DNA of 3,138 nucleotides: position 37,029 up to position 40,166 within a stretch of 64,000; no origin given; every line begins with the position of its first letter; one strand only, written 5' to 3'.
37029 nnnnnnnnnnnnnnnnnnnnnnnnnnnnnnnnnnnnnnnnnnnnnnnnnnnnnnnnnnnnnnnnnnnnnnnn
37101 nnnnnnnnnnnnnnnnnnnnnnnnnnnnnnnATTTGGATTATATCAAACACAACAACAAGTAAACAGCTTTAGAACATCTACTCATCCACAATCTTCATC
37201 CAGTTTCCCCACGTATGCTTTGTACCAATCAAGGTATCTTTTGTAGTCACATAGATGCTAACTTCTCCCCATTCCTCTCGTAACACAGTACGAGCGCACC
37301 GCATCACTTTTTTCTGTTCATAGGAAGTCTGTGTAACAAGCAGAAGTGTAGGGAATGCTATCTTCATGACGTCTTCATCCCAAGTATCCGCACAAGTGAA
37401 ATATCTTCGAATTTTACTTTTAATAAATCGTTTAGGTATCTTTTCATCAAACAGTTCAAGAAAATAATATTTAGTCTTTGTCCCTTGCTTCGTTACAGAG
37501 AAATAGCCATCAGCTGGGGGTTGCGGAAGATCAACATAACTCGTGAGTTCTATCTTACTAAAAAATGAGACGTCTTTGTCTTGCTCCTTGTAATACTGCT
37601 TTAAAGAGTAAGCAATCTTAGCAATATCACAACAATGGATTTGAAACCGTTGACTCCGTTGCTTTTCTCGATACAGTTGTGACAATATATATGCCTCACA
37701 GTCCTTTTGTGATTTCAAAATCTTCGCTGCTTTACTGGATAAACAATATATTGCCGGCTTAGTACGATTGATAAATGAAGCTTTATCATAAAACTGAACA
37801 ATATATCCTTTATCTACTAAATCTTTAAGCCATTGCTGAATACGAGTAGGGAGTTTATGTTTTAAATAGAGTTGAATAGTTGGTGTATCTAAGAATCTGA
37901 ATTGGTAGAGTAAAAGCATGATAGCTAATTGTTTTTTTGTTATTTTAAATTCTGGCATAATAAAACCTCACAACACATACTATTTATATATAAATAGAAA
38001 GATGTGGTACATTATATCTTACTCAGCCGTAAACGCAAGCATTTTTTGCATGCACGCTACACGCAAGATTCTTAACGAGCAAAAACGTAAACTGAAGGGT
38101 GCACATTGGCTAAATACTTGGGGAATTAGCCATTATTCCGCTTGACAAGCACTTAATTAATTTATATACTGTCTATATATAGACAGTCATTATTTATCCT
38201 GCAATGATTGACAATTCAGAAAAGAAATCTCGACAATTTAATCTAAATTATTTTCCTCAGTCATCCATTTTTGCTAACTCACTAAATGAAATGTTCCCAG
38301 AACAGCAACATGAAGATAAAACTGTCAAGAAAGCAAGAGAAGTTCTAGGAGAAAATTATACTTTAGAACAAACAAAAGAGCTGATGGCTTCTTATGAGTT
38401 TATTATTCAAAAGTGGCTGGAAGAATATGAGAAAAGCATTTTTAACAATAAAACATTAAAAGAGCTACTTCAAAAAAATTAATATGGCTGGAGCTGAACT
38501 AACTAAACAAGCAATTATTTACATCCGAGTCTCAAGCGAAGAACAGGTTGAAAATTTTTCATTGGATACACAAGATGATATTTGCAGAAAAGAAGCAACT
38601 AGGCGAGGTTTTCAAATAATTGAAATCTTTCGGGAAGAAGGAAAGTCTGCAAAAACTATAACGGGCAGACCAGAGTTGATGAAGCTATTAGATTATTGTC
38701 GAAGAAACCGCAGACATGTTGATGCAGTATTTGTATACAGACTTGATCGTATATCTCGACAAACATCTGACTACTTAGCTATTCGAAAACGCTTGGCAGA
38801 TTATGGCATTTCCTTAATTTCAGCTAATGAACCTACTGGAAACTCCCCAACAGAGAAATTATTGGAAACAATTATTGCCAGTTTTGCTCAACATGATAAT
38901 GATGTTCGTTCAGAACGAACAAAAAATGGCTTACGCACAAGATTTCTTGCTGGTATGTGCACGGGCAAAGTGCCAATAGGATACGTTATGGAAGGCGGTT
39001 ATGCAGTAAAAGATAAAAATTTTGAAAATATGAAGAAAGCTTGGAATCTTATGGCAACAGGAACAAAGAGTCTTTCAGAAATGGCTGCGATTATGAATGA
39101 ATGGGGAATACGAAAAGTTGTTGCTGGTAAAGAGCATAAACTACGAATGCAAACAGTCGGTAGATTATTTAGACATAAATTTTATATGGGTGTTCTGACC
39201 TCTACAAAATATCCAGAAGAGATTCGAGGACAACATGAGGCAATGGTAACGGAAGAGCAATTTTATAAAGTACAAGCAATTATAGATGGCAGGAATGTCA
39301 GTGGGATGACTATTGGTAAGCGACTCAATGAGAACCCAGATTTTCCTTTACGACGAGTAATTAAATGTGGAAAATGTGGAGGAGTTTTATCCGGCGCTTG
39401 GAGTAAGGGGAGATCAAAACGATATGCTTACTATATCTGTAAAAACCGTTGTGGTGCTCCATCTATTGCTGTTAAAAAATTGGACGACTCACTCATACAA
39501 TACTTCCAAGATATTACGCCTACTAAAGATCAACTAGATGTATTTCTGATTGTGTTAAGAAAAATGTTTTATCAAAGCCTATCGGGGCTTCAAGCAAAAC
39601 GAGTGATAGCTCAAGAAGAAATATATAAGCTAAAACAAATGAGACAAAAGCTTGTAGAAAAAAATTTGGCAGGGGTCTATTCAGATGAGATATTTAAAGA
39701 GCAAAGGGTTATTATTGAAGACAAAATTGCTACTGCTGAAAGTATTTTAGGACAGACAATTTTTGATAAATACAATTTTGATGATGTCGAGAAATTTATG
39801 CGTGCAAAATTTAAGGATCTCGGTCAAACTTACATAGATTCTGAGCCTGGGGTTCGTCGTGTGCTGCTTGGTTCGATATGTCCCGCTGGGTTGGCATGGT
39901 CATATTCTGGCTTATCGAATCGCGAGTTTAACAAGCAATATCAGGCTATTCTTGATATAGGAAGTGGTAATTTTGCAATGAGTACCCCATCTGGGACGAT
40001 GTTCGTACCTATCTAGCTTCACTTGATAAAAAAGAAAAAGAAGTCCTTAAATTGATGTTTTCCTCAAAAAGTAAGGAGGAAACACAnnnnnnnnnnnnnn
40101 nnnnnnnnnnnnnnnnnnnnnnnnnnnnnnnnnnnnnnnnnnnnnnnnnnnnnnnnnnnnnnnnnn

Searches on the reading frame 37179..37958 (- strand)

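Call 3: search_protein_families(library=pfam, proteins=[window:37179-37958:-], max_evalue=0.01)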
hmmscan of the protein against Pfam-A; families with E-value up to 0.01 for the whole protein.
window:37179-37958:- (259 aa): 1 family
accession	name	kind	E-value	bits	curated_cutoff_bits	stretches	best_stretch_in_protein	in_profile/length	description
PF13814.12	Replic_Relax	-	2.2e-05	25.1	25.3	1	16-188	3-174/191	Replication-relaxation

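Call 4: search_protein_families(library=padloc, proteins=[window:37179-37958:-], max_evalue=0.01)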
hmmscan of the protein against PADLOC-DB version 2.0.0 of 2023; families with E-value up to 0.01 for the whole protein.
window:37179-37958:- (259 aa): 0 families

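Call 8: search_protein_families(library=ncbifam, proteins=[window:37179-37958:-], max_evalue=0.1)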
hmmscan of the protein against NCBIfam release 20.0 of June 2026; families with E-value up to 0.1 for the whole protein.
window:37179-37958:- (259 aa): 0 families

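Call 9: search_protein_families(library=phrogs, proteins=[window:37179-37958:-], max_evalue=0.1)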
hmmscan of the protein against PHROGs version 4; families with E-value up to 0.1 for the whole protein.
window:37179-37958:- (259 aa): 3 families
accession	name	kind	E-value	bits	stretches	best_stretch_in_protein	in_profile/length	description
phrog_9381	-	DNA, RNA and nucleotide metabolism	1.5e-07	32.1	1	4-216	27-251/288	replication initiation by nicking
phrog_2190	-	DNA, RNA and nucleotide metabolism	0.00031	21.7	1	161-223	121-183/197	replication initiation protein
phrog_12817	-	transcription regulation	0.072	14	0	7-57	72-121/151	transcriptional regulator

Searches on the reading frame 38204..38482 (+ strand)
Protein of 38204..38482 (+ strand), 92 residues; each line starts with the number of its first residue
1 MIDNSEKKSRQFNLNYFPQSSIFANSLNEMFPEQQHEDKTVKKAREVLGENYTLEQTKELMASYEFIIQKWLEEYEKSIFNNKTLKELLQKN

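Call 3: search_protein_families(library=pfam, proteins=[window:38204-38482:+], max_evalue=0.01)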
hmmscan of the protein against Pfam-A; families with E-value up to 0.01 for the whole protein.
window:38204-38482:+ (92 aa): 0 families

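Call 8: search_protein_families(library=ncbifam, proteins=[window:38204-38482:+], max_evalue=0.1)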
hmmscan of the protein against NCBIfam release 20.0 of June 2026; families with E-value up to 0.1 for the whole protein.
window:38204-38482:+ (92 aa): 1 family
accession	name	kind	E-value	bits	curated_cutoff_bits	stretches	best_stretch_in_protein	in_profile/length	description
NF052414.1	NOV3GF23_fam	equivalog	0.013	16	165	1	42-81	18-57/124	NOV3GF23 family terpene biosynthesis-related protein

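Call 9: search_protein_families(library=phrogs, proteins=[window:38204-38482:+], max_evalue=0.1)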
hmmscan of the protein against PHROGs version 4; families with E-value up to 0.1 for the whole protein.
window:38204-38482:+ (92 aa): 0 families

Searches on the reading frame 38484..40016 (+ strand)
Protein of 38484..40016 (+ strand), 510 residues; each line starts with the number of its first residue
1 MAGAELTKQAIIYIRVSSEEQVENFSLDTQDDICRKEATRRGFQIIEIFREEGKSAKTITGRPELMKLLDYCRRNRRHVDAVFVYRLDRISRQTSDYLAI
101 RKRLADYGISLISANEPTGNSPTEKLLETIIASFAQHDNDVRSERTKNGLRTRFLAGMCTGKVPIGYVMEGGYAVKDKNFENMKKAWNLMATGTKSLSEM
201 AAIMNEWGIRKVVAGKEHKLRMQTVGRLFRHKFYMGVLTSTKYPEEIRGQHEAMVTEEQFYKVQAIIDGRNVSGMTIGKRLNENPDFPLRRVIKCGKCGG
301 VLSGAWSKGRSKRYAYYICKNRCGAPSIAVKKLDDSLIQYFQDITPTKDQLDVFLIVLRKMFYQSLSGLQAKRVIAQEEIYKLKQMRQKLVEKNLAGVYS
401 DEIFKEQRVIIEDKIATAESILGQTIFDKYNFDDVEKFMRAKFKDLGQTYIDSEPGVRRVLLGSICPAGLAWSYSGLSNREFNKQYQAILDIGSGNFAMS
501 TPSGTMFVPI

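Call 3: search_protein_families(library=pfam, proteins=[window:38484-40016:+], max_evalue=0.01)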
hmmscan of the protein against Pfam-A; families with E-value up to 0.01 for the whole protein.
window:38484-40016:+ (510 aa): 3 families
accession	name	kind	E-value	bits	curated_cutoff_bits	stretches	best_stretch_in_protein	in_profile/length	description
PF00239.26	Resolvase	-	2.8e-34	118.7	23.3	1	10-156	1-142/145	Resolvase, N terminal domain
PF07508.19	Recombinase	-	4.7e-09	36.9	21.1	1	183-270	7-102/102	Recombinase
PF13408.12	Zn_ribbon_recom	-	3.7e-08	34.1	25.3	1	288-340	1-56/58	Recombinase zinc beta ribbon domain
